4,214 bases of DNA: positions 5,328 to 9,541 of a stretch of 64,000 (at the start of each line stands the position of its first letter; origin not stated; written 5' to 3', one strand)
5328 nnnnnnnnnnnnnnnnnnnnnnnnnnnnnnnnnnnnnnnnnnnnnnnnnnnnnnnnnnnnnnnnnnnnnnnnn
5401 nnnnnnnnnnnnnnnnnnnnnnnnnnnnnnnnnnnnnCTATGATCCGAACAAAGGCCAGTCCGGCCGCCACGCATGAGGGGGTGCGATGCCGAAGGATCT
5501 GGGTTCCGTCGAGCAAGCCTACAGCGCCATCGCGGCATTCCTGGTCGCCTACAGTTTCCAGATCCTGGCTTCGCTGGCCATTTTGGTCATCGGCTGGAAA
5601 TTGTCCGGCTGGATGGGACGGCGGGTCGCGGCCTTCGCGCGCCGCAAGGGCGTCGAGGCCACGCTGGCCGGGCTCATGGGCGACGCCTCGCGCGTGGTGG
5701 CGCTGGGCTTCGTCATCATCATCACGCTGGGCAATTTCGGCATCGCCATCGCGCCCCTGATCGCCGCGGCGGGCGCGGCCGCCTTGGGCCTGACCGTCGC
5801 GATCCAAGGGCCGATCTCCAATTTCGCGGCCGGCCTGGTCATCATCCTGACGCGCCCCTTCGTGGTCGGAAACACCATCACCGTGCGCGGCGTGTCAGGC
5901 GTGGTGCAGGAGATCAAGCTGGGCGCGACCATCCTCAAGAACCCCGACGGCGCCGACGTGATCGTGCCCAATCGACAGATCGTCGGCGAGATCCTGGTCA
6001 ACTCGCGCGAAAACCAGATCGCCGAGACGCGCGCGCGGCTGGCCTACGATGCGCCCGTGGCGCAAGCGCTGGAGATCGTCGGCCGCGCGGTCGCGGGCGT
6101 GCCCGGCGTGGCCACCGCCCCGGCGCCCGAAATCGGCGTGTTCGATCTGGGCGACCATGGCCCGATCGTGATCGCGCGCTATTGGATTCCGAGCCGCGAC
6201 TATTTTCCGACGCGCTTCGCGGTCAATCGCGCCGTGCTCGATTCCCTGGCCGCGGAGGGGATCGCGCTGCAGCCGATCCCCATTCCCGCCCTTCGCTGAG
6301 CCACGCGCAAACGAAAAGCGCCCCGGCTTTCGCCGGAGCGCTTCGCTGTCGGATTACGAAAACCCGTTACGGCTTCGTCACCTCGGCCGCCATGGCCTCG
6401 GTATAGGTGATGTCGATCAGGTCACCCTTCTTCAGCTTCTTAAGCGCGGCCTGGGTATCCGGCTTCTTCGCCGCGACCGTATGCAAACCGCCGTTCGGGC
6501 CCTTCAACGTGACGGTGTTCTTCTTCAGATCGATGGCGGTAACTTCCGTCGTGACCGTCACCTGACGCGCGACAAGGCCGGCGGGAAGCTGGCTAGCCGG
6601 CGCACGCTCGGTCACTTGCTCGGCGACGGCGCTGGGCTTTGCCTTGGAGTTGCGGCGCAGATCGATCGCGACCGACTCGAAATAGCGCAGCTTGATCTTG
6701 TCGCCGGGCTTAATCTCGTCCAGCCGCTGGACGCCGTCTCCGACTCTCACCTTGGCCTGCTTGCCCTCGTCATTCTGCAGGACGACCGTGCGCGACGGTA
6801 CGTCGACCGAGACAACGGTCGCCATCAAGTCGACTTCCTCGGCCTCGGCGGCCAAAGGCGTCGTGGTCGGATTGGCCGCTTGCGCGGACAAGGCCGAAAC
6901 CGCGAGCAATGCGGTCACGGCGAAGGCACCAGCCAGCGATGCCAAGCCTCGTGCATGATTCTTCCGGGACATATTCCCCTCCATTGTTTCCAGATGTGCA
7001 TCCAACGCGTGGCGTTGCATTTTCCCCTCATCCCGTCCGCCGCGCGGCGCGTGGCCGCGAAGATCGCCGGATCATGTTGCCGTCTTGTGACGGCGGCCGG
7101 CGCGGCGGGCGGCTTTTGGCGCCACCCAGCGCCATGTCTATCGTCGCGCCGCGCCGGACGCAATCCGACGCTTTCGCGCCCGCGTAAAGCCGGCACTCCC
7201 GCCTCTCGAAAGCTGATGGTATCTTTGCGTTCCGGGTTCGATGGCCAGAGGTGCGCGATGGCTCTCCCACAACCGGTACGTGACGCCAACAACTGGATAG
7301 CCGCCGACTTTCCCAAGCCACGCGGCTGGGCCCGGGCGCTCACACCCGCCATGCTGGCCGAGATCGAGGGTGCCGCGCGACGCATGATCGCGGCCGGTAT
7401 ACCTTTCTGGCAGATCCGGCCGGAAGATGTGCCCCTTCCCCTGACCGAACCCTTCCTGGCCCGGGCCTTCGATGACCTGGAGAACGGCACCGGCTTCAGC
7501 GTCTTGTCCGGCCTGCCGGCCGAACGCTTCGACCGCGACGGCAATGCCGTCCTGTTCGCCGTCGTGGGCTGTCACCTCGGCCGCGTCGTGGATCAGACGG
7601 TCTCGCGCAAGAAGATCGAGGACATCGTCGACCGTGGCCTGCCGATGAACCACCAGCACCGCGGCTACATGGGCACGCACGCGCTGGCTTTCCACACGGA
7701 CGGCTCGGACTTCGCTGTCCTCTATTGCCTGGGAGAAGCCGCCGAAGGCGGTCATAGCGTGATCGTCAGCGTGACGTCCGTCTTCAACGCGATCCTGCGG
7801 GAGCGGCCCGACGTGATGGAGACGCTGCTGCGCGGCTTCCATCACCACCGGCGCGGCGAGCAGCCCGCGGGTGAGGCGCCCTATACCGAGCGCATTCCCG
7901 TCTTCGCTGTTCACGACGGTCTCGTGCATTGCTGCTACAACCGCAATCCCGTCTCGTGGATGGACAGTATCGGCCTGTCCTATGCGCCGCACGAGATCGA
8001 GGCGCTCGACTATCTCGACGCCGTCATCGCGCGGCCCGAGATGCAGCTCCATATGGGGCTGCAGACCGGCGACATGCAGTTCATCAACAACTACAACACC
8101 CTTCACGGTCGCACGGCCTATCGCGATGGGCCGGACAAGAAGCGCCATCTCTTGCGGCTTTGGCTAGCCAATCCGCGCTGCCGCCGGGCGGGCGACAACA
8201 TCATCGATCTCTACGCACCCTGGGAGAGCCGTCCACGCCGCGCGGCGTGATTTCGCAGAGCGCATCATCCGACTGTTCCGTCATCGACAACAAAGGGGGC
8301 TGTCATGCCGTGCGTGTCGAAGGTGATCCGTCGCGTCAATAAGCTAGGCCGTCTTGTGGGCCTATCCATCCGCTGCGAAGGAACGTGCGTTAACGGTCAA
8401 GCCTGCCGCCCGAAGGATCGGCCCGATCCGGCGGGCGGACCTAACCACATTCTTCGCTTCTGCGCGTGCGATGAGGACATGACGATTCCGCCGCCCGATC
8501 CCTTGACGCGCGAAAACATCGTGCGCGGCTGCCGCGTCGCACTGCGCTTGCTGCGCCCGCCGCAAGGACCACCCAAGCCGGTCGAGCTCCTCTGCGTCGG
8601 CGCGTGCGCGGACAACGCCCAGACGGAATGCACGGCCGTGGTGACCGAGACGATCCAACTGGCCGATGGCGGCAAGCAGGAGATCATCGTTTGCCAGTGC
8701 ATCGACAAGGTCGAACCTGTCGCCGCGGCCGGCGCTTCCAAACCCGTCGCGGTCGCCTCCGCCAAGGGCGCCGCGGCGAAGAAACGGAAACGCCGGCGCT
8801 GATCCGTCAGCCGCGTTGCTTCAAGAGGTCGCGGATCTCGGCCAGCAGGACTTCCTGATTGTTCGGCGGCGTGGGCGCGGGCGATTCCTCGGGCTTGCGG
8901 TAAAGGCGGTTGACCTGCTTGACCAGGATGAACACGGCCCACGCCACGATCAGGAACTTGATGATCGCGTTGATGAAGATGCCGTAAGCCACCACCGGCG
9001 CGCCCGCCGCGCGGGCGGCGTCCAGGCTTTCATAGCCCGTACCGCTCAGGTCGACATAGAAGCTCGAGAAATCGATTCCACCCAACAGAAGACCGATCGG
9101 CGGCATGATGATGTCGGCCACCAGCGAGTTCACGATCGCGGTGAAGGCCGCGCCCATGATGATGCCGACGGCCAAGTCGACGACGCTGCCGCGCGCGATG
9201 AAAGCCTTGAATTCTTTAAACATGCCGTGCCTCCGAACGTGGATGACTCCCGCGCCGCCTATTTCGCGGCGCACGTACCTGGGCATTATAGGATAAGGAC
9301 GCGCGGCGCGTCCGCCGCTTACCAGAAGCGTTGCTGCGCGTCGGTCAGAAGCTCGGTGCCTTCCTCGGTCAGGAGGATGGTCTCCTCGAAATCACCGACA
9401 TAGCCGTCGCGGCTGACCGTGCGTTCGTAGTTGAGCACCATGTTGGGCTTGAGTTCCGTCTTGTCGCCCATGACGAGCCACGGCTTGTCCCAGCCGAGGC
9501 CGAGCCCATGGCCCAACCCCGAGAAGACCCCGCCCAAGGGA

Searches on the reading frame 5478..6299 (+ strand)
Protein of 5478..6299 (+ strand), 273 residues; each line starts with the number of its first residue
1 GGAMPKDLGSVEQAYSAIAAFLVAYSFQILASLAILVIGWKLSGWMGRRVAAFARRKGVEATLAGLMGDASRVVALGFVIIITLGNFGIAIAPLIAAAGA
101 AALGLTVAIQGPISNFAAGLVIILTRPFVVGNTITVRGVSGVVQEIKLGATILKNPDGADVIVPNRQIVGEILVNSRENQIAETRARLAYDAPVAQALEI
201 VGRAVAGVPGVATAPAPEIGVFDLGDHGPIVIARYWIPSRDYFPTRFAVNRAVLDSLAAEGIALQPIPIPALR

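Call 29: search_protein_families(library=pfam, proteins=[window:5478-6299:+], max_evalue=0.0001)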
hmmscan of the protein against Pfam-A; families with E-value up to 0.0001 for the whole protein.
window:5478-6299:+ (273 aa): 3 families
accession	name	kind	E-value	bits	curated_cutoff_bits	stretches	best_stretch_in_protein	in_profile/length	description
PF00924.24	MS_channel_2nd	-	1e-16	61.2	20.2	1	112-176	2-66/68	Mechanosensitive ion channel, beta-domain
PF21082.3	MS_channel_3rd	-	1.1e-05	26.2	21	1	188-263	7-87/88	Mechanosensitive ion channel MscS, C-terminal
PF05552.17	MS_channel_1st_1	-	8.7e-05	22.8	22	1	17-61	5-49/50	Mechanosensitive ion channel, conserved TM helix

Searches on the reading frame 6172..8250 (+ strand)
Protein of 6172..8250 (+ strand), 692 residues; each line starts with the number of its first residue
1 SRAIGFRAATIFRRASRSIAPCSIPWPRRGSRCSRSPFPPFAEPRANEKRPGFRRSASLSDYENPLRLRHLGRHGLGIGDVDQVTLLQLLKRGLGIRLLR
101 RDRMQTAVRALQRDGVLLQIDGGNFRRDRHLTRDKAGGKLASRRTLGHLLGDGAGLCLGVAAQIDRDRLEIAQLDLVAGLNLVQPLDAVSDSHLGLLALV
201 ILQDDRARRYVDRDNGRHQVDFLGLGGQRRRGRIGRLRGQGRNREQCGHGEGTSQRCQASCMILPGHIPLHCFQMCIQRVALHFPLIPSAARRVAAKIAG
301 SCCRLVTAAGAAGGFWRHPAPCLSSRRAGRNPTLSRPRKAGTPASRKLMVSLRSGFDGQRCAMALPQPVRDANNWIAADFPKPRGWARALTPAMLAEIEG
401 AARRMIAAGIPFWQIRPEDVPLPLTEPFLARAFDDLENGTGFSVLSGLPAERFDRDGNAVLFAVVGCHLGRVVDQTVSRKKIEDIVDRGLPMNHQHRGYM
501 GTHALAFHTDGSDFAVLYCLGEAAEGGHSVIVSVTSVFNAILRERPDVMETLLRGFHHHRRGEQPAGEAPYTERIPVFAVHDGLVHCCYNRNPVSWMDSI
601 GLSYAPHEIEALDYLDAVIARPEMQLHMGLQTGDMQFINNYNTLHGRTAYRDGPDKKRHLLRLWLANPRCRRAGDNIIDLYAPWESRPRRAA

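Call 29: search_protein_families(library=pfam, proteins=[window:6172-8250:+], max_evalue=0.0001)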
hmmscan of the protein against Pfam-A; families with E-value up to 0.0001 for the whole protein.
window:6172-8250:+ (692 aa): 1 family
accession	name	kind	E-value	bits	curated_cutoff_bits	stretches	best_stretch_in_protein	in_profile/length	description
PF02668.22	TauD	-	1.3e-35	124.1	27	1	415-664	9-267/267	Taurine catabolism dioxygenase TauD, TfdA family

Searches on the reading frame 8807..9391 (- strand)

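Call 29: search_protein_families(library=pfam, proteins=[window:8807-9391:-], max_evalue=0.0001)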
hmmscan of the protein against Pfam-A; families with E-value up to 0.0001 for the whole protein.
window:8807-9391:- (194 aa): 1 family
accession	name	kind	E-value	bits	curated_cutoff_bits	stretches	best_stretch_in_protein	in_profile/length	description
PF01741.23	MscL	-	1.8e-44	151.5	27.4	1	57-191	1-123/123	Large-conductance mechanosensitive channel, MscL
